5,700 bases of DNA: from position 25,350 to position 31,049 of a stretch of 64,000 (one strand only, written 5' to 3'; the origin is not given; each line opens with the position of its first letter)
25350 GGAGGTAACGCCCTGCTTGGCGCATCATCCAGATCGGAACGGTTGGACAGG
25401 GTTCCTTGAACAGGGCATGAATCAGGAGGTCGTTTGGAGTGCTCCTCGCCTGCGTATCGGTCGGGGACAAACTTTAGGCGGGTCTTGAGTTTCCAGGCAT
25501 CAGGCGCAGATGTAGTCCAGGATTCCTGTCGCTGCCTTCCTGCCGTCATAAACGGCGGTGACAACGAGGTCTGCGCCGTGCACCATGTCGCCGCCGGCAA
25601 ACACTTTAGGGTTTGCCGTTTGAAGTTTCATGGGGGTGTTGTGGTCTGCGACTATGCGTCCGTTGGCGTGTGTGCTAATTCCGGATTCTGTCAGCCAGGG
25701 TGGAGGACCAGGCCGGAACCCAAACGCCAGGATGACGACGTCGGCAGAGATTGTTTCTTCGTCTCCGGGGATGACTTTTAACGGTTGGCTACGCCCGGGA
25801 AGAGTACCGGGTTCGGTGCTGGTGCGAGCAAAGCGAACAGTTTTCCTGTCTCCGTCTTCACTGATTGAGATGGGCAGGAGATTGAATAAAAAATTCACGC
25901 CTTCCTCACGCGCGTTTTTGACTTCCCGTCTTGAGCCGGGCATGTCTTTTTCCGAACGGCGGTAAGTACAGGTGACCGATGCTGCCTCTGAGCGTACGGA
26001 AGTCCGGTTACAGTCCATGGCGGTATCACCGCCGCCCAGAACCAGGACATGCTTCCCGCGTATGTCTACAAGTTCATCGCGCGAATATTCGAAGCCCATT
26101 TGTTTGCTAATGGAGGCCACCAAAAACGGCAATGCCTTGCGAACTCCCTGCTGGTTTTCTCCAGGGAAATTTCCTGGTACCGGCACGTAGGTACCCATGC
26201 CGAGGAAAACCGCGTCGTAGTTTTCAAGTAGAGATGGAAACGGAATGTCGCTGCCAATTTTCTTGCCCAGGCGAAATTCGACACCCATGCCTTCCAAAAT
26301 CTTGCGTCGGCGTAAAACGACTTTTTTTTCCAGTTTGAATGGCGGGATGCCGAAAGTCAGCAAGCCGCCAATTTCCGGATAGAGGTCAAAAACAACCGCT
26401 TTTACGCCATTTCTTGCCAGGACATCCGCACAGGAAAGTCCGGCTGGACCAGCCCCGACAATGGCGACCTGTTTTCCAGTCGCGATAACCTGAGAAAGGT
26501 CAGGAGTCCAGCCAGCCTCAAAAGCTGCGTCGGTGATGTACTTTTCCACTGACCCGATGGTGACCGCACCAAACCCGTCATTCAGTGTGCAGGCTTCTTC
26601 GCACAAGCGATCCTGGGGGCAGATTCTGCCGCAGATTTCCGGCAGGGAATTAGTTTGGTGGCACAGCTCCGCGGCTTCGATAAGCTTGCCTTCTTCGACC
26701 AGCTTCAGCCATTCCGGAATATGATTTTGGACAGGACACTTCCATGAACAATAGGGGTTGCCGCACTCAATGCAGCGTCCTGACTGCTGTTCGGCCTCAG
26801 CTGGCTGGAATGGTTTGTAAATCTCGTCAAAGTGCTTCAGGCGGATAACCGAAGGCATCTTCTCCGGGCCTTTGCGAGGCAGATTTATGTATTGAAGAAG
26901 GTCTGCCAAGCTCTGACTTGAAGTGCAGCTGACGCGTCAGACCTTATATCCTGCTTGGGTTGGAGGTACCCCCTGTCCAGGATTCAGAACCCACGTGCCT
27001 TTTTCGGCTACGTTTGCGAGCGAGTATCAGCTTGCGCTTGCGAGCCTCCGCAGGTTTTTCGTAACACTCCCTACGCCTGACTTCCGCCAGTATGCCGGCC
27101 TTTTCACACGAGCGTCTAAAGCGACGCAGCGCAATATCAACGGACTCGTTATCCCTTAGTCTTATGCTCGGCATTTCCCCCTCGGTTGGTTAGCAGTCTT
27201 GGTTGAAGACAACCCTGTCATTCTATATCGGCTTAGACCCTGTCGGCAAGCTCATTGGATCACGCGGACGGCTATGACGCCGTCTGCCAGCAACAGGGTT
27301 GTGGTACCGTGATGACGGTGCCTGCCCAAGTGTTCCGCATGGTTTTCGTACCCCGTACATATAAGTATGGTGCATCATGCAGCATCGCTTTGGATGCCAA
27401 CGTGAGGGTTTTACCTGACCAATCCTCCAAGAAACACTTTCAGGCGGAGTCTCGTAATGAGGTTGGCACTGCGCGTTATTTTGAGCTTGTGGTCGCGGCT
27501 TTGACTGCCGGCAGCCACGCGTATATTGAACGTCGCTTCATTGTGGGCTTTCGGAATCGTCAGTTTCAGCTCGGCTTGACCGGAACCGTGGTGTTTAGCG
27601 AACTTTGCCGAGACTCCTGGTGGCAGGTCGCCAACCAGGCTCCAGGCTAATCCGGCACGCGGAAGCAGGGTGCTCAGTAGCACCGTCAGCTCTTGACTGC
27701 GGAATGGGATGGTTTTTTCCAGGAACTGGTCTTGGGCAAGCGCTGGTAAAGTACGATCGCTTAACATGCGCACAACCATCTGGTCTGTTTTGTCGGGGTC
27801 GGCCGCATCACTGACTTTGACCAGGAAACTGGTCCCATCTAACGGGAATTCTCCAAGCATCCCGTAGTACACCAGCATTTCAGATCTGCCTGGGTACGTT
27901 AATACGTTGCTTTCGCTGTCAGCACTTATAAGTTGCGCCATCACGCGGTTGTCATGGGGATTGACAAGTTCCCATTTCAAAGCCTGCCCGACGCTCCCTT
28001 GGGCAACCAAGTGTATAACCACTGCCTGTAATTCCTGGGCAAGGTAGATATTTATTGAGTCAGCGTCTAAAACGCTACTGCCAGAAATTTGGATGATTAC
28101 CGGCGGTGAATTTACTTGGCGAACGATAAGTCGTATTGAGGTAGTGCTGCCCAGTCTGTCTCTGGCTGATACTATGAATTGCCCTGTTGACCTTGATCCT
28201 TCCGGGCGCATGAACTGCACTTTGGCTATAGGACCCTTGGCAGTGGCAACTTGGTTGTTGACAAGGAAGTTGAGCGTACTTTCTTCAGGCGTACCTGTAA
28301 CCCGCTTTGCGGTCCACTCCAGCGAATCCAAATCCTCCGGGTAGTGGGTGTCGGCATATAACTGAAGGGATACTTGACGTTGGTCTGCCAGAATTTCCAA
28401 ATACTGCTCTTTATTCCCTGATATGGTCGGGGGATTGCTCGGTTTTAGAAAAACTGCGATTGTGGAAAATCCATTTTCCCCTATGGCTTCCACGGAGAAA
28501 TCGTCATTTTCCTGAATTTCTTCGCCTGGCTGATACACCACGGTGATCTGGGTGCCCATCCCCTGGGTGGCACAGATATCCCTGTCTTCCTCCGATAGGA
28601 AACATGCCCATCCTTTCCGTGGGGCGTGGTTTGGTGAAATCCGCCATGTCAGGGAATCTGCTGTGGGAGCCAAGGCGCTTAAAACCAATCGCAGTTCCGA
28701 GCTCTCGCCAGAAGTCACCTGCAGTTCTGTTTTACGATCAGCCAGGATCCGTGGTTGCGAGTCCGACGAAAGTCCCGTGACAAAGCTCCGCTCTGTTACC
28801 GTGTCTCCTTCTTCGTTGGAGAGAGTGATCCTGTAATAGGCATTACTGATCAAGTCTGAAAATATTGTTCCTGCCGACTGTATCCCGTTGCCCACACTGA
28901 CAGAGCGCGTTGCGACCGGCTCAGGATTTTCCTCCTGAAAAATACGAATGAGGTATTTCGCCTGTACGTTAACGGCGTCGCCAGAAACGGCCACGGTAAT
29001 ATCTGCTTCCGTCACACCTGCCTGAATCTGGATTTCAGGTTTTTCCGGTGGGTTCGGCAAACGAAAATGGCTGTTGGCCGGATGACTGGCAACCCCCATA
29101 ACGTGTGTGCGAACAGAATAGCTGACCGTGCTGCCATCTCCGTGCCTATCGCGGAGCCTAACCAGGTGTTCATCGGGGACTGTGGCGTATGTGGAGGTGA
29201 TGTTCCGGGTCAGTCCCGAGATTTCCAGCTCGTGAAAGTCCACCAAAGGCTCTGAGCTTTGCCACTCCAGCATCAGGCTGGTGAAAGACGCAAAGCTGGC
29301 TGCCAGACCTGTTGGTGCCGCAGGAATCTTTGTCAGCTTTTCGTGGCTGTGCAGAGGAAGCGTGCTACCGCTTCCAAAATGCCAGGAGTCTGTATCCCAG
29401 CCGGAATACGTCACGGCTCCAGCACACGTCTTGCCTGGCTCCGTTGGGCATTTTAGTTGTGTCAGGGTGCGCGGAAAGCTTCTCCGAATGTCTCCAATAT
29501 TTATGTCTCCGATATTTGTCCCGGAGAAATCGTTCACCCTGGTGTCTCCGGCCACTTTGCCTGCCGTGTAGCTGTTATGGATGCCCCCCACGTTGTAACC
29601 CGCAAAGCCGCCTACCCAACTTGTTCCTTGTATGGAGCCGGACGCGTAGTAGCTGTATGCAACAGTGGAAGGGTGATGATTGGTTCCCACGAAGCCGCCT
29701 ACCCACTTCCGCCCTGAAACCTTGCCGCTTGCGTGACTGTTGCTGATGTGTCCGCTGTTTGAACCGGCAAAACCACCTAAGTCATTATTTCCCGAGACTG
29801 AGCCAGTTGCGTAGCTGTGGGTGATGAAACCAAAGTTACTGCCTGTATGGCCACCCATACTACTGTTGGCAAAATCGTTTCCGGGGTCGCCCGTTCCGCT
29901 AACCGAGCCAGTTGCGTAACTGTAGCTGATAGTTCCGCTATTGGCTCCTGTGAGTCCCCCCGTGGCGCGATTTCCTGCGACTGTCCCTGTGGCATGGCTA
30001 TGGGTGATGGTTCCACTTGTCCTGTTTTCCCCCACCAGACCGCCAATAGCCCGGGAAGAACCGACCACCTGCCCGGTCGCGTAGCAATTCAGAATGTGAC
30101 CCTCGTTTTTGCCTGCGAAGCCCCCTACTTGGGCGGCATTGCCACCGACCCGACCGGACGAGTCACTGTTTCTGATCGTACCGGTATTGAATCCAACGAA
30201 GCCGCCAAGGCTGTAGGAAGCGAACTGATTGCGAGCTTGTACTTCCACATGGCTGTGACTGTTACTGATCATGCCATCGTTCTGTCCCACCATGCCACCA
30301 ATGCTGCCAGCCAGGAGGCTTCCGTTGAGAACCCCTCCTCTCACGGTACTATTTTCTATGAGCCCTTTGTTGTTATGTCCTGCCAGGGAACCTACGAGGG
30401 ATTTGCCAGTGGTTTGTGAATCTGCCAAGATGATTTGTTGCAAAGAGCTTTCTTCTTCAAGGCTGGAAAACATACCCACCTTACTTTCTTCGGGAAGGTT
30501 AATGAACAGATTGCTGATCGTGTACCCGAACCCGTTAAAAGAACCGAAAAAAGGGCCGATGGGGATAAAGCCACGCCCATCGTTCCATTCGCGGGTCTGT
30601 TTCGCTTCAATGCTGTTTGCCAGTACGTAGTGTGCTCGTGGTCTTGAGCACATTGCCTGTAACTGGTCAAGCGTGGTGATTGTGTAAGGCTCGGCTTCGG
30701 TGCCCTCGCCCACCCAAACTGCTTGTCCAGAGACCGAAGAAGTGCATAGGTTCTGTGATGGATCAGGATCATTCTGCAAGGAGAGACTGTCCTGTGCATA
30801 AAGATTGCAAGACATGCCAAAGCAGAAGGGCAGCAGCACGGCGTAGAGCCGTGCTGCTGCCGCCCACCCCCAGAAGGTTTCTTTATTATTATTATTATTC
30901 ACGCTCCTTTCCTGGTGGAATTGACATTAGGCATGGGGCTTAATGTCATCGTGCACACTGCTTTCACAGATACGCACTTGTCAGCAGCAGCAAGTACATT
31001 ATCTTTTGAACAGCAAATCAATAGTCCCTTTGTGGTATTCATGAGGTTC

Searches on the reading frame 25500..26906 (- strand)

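Call 41: search_protein_families(library=pfam, proteins=[window:25500-26906:-], max_evalue=0.001)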
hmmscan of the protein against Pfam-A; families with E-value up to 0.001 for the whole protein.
window:25500-26906:- (468 aa): 10 families
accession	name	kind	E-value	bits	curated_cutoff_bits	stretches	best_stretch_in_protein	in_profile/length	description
PF14691.11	Fer4_20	-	9.6e-39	132.1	25.8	1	23-132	2-112/113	Dihydroprymidine dehydrogenase domain II, 4Fe-4S cluster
PF07992.20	Pyr_redox_2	-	4.8e-25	89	26.1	1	146-455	2-291/291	Pyridine nucleotide-disulphide oxidoreductase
PF13738.12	Pyr_redox_3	-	4.6e-09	36.4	30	0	274-424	153-293/305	Pyridine nucleotide-disulphide oxidoreductase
PF00070.33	Pyr_redox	-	5.9e-08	33.6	22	0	286-359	1-79/82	Pyridine nucleotide-disulphide oxidoreductase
PF13450.12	NAD_binding_8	-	1.4e-06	28.9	21.9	1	149-183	1-35/68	NAD(P)-binding Rossmann-like domain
PF01946.23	Thi4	-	1.7e-06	27.9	26.2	1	145-210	18-83/235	Thi4 family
PF01494.25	FAD_binding_3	-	4.1e-06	26.7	22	1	146-174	3-31/349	FAD binding domain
PF12831.13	FAD_oxidored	-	4.5e-06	26.6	27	1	147-211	2-64/416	FAD dependent oxidoreductase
PF13241.12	NAD_binding_7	-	3e-05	25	22.1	0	280-312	3-34/104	Putative NAD(P)-binding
PF03486.20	HI0933_like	-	0.00038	20.4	50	0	146-180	2-36/244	HI0933-like protein Rossmann domain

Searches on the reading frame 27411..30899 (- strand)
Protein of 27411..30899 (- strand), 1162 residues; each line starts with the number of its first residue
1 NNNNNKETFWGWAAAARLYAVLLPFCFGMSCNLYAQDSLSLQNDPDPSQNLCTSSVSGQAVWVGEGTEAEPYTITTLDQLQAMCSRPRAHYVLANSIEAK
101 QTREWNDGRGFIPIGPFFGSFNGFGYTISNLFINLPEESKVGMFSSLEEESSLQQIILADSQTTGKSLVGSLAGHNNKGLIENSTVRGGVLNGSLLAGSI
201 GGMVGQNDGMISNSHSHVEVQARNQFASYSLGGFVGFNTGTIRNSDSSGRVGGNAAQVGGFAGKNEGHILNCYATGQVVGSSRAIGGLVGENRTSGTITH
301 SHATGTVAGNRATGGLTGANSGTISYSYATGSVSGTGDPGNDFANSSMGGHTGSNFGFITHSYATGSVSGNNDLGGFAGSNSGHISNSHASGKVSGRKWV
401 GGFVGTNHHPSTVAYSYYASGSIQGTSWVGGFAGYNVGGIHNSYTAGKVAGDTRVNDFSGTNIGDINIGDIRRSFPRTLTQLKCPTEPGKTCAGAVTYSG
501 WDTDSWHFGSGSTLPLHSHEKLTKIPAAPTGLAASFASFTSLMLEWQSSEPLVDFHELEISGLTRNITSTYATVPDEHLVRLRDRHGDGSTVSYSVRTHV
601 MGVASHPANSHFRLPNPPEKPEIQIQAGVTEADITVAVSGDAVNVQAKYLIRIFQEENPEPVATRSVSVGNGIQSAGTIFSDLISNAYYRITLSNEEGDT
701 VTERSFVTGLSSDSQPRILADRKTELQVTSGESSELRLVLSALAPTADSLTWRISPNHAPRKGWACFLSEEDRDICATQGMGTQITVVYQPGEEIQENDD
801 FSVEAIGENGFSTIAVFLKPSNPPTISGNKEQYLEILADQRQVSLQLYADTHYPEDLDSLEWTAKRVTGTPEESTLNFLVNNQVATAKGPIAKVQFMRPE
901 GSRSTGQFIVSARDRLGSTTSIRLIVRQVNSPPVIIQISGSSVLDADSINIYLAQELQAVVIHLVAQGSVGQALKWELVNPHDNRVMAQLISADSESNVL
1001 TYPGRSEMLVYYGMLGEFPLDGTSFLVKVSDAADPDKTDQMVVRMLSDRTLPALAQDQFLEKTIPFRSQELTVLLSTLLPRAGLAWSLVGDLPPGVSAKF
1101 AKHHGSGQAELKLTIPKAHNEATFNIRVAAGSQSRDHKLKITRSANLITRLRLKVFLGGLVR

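Call 41: search_protein_families(library=pfam, proteins=[window:27411-30899:-], max_evalue=0.001)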
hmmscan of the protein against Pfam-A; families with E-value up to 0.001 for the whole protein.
window:27411-30899:- (1162 aa): 1 family
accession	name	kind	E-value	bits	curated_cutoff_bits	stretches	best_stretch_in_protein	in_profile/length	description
PF07581.17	Glug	-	3e-26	90.4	20.5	2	255-279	2-28/28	The GLUG motif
